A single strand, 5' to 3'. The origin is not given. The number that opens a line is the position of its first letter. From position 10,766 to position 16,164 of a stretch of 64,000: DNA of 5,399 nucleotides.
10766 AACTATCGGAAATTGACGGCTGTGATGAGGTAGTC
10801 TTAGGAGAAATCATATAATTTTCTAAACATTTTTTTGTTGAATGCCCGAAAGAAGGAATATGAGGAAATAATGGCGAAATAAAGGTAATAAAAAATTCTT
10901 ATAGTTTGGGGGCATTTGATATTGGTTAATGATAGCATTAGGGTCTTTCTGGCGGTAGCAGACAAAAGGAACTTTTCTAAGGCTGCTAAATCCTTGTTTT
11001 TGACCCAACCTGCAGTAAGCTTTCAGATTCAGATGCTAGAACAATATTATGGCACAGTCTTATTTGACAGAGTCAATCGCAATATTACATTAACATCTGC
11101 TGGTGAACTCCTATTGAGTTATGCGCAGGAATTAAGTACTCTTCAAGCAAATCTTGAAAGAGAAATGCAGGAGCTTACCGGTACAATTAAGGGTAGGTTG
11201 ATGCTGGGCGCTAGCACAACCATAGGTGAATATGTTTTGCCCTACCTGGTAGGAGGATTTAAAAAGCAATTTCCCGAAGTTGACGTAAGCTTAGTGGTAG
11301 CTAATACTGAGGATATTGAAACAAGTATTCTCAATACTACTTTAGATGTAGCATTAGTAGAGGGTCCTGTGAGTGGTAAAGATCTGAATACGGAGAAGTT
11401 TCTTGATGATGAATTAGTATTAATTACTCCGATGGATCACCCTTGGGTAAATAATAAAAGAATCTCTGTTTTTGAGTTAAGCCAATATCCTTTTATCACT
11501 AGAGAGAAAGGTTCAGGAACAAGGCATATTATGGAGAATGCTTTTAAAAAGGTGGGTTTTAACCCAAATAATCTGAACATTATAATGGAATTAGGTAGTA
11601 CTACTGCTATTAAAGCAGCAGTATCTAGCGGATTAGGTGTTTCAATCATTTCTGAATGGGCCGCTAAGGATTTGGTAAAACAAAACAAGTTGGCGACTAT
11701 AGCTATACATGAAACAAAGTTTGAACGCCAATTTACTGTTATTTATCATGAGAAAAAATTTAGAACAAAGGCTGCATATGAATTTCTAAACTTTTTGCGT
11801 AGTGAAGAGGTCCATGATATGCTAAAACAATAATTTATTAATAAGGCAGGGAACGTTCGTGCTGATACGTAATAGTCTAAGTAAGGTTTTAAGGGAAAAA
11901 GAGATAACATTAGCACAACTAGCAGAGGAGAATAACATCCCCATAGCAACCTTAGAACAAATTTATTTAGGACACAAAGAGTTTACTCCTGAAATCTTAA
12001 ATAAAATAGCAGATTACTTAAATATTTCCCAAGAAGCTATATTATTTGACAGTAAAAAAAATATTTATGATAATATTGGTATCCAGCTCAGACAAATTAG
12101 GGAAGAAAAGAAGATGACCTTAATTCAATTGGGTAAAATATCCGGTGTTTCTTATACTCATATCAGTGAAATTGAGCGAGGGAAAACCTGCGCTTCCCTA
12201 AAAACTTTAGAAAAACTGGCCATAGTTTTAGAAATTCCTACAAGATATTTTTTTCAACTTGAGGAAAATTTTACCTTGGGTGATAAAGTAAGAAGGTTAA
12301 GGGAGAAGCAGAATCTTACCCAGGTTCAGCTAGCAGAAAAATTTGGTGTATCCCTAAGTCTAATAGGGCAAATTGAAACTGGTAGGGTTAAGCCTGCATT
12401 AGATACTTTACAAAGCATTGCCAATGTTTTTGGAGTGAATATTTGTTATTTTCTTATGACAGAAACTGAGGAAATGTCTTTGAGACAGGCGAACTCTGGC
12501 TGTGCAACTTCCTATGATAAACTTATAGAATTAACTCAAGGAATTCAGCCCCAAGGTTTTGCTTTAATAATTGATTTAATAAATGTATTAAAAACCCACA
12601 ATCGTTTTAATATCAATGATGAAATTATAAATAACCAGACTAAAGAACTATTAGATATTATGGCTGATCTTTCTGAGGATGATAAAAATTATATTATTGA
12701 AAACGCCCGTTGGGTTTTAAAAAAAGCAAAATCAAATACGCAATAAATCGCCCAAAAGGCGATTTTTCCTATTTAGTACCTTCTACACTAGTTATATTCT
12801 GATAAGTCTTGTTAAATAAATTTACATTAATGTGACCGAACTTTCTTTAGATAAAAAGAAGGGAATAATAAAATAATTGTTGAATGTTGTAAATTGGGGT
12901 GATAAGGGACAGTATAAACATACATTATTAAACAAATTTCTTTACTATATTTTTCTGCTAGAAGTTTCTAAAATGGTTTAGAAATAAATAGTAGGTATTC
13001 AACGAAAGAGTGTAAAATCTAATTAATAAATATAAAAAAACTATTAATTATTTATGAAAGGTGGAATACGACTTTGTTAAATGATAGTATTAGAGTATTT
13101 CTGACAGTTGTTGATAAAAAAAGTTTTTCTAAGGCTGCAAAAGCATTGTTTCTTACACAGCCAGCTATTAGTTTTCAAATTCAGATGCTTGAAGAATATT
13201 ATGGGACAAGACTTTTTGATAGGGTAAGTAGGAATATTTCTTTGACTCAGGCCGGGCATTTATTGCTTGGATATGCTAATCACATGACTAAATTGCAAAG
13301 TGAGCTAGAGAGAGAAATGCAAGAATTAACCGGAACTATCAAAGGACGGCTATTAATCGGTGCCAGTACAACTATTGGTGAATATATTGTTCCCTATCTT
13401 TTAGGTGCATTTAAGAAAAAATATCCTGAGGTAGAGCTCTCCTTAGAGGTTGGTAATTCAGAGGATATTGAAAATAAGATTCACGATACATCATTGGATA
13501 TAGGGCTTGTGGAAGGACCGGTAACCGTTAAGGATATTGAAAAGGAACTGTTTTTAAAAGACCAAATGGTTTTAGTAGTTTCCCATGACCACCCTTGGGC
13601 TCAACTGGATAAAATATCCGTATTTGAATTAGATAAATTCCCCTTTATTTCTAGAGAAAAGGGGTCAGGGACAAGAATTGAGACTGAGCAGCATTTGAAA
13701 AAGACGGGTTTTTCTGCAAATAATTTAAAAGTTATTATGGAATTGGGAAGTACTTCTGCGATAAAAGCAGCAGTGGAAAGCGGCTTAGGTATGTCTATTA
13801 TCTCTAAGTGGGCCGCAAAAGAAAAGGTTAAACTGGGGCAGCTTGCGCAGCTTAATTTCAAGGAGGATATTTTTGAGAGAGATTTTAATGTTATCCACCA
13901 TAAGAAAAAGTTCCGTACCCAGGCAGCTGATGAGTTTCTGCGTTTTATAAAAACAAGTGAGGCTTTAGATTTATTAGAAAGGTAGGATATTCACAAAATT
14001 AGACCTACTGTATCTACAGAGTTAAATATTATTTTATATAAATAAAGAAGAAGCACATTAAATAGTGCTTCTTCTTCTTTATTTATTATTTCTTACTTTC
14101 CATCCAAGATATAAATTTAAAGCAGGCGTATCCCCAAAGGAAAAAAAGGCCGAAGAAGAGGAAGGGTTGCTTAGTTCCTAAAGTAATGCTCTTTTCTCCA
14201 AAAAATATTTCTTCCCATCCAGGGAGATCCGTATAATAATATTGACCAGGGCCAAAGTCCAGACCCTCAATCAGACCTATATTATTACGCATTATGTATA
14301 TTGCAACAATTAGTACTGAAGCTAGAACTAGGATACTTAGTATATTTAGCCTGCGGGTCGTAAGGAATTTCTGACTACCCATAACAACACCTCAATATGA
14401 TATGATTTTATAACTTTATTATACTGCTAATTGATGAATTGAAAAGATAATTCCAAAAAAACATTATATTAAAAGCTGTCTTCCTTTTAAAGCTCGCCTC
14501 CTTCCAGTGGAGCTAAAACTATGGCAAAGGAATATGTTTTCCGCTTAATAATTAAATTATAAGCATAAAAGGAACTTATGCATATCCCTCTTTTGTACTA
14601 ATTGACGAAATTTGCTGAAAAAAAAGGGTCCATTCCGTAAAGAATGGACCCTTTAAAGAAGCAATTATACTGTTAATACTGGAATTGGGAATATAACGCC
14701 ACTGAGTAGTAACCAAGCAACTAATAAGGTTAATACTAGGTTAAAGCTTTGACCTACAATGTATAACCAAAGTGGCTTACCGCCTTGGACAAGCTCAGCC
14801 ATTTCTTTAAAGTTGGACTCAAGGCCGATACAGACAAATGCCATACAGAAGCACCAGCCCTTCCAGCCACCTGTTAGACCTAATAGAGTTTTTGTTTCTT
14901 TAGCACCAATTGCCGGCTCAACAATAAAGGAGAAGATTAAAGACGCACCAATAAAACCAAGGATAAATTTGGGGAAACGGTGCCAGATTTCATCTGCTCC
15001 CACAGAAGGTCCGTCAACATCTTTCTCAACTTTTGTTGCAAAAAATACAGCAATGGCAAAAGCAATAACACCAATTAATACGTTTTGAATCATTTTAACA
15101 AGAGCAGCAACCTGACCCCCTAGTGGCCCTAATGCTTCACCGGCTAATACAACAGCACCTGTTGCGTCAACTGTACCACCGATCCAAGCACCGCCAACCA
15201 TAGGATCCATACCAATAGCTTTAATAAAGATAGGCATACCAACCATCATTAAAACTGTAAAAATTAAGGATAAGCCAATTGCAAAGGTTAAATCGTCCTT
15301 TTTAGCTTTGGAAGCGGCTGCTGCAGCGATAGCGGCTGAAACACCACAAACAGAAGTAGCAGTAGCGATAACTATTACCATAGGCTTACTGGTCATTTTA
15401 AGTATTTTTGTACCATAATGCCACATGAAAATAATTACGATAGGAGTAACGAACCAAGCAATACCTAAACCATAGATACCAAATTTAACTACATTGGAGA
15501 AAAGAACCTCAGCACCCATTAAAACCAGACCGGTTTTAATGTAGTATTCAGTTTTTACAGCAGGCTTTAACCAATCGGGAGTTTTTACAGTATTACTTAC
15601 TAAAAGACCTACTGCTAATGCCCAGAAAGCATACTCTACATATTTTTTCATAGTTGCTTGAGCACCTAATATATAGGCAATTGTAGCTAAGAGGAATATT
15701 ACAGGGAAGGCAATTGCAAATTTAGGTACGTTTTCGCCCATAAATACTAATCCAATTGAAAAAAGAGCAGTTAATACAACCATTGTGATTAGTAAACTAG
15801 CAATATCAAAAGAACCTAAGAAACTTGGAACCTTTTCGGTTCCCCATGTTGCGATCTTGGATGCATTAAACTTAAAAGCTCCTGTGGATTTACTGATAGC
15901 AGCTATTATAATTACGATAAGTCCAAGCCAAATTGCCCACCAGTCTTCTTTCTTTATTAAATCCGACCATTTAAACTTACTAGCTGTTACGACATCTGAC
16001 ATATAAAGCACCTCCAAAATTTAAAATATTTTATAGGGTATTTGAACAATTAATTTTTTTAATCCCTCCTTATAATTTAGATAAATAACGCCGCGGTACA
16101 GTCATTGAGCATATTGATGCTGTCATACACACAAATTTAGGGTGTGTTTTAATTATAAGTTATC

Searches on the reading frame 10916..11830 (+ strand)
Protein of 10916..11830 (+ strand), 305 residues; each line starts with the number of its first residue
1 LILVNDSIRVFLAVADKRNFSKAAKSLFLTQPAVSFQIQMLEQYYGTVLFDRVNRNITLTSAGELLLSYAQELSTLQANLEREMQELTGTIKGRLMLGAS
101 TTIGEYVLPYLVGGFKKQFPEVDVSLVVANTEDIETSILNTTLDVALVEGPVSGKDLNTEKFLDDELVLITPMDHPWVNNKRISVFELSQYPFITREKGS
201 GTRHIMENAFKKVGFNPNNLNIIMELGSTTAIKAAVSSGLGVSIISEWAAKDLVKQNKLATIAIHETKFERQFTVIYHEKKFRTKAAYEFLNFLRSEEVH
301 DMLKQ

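Call 66: search_protein_families(library=pfam, proteins=[window:10916-11830:+], max_evalue=0.00001)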
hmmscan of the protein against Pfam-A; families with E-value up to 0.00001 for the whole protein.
window:10916-11830:+ (305 aa): 3 families
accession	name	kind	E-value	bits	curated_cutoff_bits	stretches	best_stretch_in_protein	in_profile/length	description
PF03466.25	LysR_substrate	-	3.3e-51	174.1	28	1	91-296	4-206/209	LysR substrate binding domain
PF00126.33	HTH_1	-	2.2e-21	76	26.6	1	7-64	3-60/60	Bacterial regulatory helix-turn-helix protein, lysR family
PF12727.12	PBP_like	-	2.5e-06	27.2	27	1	189-294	92-192/193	PBP superfamily domain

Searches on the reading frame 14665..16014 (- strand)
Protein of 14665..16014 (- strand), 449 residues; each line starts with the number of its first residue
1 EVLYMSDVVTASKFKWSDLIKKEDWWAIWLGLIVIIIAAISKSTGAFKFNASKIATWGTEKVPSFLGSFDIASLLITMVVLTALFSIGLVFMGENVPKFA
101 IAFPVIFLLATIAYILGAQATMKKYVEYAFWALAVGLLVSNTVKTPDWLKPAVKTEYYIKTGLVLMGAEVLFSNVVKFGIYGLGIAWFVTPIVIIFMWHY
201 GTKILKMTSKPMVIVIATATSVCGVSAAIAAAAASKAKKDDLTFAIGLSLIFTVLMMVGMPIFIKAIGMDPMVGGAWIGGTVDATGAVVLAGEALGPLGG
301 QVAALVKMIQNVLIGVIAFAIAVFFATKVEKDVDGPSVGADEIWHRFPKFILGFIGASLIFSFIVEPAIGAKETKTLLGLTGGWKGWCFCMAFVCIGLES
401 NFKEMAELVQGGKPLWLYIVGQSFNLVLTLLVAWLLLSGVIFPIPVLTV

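Call 66: search_protein_families(library=pfam, proteins=[window:14665-16014:-], max_evalue=0.00001)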
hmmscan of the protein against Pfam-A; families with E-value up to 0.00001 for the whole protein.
window:14665-16014:- (449 aa): 1 family
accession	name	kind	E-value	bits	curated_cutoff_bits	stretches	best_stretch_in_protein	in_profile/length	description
PF03601.19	Cons_hypoth698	-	3.3e-45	154.8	24.5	1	105-416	5-302/304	Conserved hypothetical protein 698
